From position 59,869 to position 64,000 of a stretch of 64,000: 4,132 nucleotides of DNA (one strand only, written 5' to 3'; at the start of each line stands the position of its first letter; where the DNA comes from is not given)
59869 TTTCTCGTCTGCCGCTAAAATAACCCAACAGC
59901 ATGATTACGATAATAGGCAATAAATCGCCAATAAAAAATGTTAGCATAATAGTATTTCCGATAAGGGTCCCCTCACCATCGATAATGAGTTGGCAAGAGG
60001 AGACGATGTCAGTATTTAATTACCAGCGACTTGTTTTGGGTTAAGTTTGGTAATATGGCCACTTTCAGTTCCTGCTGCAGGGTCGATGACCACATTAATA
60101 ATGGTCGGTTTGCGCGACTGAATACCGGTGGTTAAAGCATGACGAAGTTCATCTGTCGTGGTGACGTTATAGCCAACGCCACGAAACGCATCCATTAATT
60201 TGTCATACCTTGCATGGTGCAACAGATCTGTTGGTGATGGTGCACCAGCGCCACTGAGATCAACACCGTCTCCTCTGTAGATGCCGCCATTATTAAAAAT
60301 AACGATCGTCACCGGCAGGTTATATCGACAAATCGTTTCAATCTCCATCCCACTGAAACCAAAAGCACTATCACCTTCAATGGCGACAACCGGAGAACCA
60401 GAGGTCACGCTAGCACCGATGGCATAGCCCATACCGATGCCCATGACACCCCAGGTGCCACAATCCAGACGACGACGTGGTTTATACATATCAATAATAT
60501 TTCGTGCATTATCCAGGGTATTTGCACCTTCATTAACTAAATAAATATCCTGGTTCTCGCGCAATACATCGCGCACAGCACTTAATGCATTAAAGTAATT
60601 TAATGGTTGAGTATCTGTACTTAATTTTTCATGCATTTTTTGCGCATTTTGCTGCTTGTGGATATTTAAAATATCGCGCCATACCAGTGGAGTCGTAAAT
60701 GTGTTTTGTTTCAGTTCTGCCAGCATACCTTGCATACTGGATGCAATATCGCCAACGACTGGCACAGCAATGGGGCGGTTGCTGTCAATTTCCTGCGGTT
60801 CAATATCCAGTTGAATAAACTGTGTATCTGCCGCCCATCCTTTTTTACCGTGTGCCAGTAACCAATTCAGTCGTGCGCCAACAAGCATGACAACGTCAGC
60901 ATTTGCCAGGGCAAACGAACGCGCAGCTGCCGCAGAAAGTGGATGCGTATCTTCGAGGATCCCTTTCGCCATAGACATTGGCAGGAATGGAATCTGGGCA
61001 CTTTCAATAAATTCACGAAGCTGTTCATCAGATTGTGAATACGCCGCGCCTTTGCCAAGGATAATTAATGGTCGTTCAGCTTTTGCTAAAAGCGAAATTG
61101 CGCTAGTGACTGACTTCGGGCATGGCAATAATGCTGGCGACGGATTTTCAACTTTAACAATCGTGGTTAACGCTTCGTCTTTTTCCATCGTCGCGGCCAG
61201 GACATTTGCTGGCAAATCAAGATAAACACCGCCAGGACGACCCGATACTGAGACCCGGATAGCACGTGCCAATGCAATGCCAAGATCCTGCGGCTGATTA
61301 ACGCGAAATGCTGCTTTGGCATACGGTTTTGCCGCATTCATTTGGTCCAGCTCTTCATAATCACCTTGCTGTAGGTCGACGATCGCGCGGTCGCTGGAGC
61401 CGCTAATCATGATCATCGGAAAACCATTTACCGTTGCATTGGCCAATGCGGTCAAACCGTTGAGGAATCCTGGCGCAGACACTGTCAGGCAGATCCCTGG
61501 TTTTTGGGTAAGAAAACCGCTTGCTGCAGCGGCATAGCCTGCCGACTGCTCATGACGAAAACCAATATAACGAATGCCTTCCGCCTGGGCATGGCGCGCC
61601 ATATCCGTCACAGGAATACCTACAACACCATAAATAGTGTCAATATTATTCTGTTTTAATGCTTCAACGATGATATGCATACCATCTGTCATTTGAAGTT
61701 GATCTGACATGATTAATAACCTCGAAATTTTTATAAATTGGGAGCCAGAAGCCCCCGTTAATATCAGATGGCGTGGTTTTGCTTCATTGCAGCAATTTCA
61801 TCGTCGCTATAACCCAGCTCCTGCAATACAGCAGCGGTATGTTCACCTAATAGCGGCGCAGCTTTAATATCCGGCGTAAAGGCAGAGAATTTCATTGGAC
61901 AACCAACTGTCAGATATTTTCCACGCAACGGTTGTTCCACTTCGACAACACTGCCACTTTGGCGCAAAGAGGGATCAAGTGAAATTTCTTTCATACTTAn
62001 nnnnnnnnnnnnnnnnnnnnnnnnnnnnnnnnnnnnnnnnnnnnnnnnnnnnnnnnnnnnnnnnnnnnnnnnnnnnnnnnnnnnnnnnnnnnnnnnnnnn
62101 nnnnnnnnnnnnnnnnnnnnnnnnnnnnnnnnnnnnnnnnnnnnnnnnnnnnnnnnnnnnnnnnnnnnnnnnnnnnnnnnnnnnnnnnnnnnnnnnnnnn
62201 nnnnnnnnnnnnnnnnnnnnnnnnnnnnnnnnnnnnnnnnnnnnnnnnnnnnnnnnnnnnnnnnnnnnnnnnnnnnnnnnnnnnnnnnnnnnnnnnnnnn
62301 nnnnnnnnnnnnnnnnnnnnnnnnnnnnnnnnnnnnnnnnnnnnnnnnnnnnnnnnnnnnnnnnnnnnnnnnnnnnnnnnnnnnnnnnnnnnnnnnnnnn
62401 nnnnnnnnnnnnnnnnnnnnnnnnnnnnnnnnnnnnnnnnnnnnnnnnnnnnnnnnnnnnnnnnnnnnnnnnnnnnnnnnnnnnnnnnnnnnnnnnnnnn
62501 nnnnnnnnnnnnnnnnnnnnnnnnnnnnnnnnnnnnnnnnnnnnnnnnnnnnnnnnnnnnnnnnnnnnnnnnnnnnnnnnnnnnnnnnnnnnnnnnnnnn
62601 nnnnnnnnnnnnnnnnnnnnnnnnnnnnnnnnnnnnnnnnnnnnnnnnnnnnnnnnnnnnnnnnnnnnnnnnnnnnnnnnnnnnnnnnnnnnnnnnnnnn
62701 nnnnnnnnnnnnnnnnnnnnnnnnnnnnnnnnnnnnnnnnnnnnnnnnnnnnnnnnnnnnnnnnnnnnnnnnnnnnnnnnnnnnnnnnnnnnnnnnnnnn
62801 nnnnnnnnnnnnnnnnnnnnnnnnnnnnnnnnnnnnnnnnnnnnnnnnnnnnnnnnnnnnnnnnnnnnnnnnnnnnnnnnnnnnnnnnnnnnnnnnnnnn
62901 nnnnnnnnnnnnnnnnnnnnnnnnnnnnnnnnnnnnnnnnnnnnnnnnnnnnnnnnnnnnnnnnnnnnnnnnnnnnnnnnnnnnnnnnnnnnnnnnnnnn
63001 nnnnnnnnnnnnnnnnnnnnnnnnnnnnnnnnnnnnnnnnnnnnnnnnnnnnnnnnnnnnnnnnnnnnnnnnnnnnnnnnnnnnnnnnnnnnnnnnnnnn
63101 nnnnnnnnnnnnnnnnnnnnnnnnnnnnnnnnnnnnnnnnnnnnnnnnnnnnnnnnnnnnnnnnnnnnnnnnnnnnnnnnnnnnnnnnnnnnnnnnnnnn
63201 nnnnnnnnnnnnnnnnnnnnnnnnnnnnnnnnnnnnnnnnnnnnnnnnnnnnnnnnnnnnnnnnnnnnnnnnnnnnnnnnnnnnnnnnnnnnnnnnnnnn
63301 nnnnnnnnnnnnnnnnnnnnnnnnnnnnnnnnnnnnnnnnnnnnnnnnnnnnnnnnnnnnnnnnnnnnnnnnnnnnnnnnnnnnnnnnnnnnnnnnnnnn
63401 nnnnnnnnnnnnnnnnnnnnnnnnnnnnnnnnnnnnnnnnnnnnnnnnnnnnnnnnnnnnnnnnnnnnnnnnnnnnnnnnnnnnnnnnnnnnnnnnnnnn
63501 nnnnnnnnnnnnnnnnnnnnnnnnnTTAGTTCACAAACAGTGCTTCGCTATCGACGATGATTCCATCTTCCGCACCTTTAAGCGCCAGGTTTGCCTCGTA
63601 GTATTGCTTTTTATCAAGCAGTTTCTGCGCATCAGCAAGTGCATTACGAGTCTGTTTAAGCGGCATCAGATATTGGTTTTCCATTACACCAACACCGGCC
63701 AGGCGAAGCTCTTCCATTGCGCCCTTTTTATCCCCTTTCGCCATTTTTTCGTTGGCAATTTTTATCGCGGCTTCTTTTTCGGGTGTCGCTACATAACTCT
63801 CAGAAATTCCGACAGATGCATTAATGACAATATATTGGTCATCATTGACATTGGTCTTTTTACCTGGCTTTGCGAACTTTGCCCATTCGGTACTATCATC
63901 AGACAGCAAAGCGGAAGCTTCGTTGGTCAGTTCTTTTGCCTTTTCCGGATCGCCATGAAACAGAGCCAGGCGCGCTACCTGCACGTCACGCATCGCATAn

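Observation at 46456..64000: Contiguous accessory cluster dsdCXA–emrKY–evgAS–yfdE-yfdV-oxc-frc-yfdX next to the prophage site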

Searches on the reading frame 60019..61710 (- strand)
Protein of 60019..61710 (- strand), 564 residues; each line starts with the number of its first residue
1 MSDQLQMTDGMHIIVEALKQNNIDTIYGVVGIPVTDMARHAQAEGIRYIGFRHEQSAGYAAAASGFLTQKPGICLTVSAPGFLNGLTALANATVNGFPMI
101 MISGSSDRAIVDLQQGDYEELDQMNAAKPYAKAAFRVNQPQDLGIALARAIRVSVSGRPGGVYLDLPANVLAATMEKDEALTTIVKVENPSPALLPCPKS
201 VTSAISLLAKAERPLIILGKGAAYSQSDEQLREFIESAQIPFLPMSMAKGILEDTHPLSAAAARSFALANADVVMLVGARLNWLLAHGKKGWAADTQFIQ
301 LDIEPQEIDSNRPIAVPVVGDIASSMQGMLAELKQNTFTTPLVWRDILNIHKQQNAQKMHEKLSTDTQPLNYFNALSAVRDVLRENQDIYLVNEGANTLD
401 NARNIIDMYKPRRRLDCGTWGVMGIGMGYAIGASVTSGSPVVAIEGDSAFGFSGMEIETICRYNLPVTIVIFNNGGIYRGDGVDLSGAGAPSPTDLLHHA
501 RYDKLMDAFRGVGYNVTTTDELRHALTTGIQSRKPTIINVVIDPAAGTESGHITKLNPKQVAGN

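Call 58: search_protein_families(library=ncbifam, proteins=[window:60019-61710:-], max_evalue=1e-20)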
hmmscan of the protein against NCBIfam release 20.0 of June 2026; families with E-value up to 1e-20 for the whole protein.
window:60019-61710:- (564 aa): 47 families (the best 25 are shown)
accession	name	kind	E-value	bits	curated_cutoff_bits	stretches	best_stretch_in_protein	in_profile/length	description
NF006721.0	PRK09259.1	equivalog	0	1067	557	1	1-563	8-571/574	oxalyl-CoA decarboxylase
TIGR03254.1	oxalate_oxc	equivalog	0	1045.2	739.4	1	6-559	1-554/554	oxalyl-CoA decarboxylase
NF004516.0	PRK05858.1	equivalog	1.6e-90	304.2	587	1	8-546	11-539/548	acetolactate synthase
TIGR00118.1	acolac_lg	equivalog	5.3e-78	262.9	538.35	1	10-544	3-536/557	biosynthetic-type acetolactate synthase large subunit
NF006122.0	PRK08266.1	subfamily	1.4e-75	254.8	571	1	7-543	4-525/543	hypothetical protein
NF004919.0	PRK06276.1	equivalog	4.1e-73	246.6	866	1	10-545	3-541/582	acetolactate synthase large subunit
NF006187.0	PRK08322.1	equivalog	1.3e-72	245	509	1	11-544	5-530/548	acetolactate synthase large subunit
NF005712.0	PRK07524.1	subfamily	5.8e-71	239.5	500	1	10-541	5-528/536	5-guanidino-2-oxopentanoate decarboxylase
NF005651.0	PRK07418.1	subfamily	5.1e-69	233.1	942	1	6-542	17-559/617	acetolactate synthase large subunit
NF058623.1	HdaclCoAlyACT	equivalog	2.2e-68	231.3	600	1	12-546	14-544/575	2-hydroxyacyl-CoA lyase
NF006319.0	PRK08527.1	equivalog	5.9e-68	229.7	905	1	9-543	5-539/565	acetolactate synthase large subunit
NF005860.0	PRK07789.1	equivalog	6.9e-67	226.1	881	1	7-542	33-578/615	acetolactate synthase large subunit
NF004710.0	PRK06048.1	equivalog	4.6e-65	220.1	976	1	4-544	4-539/561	acetolactate synthase large subunit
NF006524.0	PRK08978.1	equivalog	4e-64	216.8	738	1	9-545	2-527/548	acetolactate synthase 2 catalytic subunit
NF006378.0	PRK08617.1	equivalog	5e-63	213.3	510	1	5-543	5-539/556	acetolactate synthase AlsS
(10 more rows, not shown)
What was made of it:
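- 60016..61710 (-): oxc (yfdU), oxalyl-CoA decarboxylase. TIGR03254 1045 bits against a cut-off of 739 (call 58).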

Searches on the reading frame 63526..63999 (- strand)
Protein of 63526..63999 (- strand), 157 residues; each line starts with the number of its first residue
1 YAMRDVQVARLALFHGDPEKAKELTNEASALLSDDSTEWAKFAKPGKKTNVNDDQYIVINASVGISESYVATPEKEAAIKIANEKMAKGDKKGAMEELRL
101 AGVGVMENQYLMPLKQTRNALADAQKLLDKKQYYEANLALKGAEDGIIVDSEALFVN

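Call 67: search_protein_families(library=ncbifam, proteins=[window:63526-63999:-], max_evalue=1e-10)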
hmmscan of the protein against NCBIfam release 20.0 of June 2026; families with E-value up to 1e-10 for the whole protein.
window:63526-63999:- (157 aa): 1 family
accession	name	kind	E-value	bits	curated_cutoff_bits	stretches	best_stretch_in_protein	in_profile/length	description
NF007645.0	PRK10316.1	equivalog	3.6e-91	304.6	256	1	1-157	53-209/210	hypothetical protein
